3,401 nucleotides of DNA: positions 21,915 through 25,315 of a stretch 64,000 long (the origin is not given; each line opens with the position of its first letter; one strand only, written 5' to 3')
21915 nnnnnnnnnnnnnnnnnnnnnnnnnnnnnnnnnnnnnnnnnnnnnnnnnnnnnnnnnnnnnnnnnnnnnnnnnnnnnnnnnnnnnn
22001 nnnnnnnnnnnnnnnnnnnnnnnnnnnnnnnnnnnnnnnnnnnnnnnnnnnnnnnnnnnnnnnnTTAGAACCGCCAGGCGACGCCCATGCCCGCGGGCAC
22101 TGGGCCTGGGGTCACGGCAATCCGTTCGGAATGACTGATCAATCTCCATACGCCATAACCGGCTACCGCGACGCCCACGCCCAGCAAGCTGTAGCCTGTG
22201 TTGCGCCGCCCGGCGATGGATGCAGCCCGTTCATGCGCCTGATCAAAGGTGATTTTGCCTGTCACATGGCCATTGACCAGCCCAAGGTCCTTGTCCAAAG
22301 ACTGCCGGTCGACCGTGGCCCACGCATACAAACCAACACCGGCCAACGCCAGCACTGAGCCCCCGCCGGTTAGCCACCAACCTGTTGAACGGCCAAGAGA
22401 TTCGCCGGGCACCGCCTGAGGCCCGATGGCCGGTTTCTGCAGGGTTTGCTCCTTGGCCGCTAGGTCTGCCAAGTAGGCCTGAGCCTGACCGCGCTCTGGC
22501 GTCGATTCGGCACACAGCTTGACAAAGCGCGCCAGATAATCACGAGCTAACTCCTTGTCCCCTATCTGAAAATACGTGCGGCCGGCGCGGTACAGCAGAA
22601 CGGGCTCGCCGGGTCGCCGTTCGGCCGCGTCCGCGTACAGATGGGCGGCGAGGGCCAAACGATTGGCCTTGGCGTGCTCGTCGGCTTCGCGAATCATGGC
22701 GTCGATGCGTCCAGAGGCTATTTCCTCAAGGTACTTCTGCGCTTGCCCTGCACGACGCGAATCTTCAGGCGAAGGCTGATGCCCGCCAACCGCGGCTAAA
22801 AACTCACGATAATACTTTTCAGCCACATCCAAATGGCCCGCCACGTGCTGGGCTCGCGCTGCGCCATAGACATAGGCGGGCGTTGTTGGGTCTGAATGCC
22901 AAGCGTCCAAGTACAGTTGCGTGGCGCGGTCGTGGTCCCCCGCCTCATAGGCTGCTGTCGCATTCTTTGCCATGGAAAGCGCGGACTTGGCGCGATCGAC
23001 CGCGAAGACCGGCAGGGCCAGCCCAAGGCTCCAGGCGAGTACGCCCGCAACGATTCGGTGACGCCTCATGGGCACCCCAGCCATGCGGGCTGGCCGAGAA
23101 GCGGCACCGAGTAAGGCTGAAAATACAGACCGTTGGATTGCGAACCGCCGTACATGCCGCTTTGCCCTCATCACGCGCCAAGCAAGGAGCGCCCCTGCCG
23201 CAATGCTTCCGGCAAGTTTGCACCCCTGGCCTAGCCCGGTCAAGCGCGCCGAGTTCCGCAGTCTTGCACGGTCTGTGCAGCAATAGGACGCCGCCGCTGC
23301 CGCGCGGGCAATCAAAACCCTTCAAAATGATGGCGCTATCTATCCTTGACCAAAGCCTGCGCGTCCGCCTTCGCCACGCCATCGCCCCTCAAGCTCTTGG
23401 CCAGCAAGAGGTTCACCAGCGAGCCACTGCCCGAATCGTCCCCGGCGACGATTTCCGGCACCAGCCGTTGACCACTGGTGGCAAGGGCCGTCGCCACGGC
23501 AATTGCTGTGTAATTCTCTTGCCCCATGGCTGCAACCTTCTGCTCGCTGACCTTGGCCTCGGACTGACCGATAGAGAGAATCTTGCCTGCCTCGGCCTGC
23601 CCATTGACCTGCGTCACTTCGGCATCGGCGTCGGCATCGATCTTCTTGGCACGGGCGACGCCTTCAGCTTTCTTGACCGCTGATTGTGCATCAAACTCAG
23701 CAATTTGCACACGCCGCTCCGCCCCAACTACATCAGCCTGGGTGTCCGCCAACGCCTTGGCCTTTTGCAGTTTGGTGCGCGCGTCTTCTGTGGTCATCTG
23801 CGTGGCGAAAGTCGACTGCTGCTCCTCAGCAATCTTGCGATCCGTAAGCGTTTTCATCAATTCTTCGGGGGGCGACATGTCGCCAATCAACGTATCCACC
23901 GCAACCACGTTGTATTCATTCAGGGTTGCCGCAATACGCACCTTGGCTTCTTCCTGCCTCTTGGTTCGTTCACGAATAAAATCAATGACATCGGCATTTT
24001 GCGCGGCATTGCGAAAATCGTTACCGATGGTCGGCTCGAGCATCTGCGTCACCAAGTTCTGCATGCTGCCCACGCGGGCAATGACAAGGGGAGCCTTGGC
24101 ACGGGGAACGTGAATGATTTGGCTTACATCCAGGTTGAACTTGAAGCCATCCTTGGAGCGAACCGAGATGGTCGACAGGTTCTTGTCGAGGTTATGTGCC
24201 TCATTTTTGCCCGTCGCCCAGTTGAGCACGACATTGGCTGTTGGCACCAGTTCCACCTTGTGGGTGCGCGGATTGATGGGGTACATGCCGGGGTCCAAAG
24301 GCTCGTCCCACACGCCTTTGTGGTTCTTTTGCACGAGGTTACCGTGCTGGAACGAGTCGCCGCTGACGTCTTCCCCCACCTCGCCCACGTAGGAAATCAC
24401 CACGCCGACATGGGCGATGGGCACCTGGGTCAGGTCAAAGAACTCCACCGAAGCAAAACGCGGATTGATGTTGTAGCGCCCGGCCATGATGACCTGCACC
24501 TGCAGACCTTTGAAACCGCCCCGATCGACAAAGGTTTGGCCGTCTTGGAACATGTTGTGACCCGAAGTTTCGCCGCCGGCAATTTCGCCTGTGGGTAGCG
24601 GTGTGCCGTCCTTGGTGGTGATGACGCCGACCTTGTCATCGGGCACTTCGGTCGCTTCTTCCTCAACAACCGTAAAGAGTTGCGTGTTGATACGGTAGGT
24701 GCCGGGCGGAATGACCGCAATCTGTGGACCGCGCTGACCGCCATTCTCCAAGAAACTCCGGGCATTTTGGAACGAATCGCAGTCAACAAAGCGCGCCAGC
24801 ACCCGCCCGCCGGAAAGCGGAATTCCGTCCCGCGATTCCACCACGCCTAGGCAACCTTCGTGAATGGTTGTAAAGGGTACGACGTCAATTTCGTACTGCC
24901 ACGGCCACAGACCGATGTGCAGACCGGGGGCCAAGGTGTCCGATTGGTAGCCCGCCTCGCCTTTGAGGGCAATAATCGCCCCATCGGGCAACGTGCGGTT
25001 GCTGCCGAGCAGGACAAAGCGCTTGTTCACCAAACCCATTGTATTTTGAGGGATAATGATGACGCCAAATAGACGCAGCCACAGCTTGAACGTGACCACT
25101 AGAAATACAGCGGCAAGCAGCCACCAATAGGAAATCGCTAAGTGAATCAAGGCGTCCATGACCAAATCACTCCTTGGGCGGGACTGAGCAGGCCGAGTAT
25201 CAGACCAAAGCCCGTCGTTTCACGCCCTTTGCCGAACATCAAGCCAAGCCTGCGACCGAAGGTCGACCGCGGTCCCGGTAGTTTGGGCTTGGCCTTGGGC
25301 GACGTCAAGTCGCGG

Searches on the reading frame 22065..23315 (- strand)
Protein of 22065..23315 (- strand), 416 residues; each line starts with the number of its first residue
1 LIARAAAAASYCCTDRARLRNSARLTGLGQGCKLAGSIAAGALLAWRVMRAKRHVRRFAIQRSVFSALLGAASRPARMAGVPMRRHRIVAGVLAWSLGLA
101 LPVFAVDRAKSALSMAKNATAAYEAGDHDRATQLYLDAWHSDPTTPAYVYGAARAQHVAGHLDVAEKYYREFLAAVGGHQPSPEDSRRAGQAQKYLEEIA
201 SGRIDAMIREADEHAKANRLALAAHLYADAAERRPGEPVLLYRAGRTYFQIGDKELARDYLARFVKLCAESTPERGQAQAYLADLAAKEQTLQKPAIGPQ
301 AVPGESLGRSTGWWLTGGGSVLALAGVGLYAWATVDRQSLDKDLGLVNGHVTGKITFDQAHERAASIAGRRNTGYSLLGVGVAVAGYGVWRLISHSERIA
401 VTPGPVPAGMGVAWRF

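Call 34: search_protein_families(library=pfam, proteins=[window:22065-23315:-], max_evalue=0.01)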
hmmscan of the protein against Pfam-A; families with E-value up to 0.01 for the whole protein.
window:22065-23315:- (416 aa): 5 families
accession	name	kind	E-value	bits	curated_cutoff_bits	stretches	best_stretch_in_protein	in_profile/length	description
PF13432.12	TPR_16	-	4.3e-08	33.9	32.7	2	209-268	2-61/65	Tetratricopeptide repeat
PF14559.12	TPR_19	-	1.6e-06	28.8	25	2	216-263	3-50/68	Tetratricopeptide repeat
PF13428.12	TPR_14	-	0.00047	21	23.5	0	239-271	2-34/44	Tetratricopeptide repeat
PF07719.23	TPR_2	-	0.00087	19.7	27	0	240-268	3-31/34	Tetratricopeptide repeat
PF13174.12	TPR_6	-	0.0019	19.2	26.3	1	241-268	3-30/33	Tetratricopeptide repeat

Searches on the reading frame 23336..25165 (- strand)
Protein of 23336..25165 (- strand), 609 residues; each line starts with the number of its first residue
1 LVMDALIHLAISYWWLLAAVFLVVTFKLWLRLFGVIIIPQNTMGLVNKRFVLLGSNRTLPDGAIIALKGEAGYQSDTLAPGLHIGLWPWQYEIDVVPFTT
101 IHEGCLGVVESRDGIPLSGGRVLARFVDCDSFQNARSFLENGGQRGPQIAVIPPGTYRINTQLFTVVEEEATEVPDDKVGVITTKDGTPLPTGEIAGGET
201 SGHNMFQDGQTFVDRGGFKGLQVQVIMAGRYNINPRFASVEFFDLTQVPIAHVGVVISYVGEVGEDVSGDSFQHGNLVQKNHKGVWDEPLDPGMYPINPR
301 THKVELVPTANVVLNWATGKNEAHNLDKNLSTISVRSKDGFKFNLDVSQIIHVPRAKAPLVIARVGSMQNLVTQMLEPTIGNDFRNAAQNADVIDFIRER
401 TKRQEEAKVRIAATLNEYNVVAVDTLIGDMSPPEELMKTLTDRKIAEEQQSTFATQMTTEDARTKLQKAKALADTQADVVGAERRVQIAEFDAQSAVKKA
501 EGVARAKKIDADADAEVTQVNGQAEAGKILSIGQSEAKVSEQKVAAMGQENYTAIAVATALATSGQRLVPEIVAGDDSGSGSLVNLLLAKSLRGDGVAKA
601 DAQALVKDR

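Call 34: search_protein_families(library=pfam, proteins=[window:23336-25165:-], max_evalue=0.01)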
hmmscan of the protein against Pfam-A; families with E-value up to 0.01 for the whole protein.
window:23336-25165:- (609 aa): 1 family
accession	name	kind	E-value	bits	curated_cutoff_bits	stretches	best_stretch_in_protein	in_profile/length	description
PF01145.31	Band_7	-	5e-25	89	23.6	1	269-463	19-166/176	SPFH domain / Band 7 family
